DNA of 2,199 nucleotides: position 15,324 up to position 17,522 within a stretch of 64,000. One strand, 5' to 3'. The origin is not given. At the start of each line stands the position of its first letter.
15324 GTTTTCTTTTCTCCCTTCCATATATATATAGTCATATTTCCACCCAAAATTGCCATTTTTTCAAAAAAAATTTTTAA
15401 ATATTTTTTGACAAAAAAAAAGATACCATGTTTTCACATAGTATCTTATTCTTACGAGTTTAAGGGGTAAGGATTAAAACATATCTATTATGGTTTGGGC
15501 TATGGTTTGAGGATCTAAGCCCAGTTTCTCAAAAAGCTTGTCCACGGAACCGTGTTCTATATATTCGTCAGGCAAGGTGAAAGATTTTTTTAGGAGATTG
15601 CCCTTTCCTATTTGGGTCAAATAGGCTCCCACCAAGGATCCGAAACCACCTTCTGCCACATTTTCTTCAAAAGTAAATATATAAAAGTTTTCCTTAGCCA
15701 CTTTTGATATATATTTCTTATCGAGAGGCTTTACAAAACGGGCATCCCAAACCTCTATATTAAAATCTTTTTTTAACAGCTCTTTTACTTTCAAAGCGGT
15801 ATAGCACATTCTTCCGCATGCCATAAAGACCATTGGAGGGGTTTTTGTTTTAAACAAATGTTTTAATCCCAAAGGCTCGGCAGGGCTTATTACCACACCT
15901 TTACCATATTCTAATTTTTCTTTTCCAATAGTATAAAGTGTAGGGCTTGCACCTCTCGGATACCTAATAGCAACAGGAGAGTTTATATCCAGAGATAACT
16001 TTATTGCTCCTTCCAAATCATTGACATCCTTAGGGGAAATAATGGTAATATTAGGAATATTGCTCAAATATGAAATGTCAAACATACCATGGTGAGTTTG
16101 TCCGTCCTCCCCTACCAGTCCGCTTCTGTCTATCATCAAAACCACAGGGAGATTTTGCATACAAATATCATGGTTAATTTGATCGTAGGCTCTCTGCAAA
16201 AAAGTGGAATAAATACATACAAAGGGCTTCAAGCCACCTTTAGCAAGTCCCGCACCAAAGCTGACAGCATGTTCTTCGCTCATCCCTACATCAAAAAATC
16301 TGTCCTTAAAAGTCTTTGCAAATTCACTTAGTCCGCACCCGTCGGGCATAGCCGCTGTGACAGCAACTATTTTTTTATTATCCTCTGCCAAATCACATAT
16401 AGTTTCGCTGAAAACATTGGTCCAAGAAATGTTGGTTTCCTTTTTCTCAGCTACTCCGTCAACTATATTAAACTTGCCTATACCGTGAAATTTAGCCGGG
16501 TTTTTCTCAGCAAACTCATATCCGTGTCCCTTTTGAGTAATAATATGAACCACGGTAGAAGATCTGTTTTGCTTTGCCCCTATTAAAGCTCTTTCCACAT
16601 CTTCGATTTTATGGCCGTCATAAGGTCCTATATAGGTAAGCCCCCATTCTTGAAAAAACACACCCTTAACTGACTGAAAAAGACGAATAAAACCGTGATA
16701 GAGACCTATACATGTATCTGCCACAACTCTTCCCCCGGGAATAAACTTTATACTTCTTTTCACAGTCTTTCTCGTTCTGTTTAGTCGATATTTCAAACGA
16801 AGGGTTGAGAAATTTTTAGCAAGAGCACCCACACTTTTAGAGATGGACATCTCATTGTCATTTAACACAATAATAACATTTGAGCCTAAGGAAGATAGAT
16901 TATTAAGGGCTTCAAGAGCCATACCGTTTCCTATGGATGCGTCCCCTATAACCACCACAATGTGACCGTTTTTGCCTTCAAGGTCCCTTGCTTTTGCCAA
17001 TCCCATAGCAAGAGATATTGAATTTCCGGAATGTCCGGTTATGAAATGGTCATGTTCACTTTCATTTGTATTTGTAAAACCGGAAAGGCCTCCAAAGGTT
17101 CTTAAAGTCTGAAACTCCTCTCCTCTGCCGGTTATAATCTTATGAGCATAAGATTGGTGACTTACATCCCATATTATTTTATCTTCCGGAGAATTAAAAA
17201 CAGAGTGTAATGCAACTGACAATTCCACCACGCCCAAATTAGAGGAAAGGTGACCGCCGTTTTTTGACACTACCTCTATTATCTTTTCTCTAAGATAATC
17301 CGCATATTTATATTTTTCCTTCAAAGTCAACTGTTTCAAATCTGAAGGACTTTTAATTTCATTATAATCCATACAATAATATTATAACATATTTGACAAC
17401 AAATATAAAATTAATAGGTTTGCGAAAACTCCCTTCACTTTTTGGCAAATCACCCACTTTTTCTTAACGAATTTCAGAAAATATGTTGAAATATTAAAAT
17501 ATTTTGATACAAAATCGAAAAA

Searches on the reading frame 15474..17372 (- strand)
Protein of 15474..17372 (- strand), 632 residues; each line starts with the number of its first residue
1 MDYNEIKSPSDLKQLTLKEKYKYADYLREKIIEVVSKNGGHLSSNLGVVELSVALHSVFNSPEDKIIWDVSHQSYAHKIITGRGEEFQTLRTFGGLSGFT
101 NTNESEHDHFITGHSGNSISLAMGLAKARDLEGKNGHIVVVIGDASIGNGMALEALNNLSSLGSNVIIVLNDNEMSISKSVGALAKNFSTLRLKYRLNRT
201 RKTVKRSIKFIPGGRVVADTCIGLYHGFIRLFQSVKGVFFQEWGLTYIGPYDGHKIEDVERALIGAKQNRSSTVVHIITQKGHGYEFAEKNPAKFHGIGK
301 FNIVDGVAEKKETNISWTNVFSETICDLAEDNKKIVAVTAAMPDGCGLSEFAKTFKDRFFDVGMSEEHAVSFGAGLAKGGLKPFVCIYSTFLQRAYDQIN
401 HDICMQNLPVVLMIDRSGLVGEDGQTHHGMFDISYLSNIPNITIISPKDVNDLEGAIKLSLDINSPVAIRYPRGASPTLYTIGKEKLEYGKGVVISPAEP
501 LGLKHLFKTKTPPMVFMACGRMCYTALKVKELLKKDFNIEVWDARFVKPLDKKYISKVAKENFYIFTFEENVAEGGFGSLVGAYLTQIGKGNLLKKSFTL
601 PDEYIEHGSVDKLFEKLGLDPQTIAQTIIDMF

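Call 60: find_encoding_contigs(protein=window:15474-17372:-, flank=10000, max_places=6)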
Protein window:15474-17372:- (632 aa): 1 contig read that carries it; 1 place shown.
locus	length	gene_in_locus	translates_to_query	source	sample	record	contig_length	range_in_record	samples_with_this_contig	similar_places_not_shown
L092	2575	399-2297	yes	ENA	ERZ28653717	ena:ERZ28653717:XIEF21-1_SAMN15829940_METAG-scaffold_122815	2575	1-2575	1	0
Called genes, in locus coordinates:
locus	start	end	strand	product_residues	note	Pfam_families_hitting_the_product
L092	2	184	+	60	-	?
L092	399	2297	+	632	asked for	PF13292:DXP_synthase_N, PF02779:Transket_pyr, PF02780:Transketolase_C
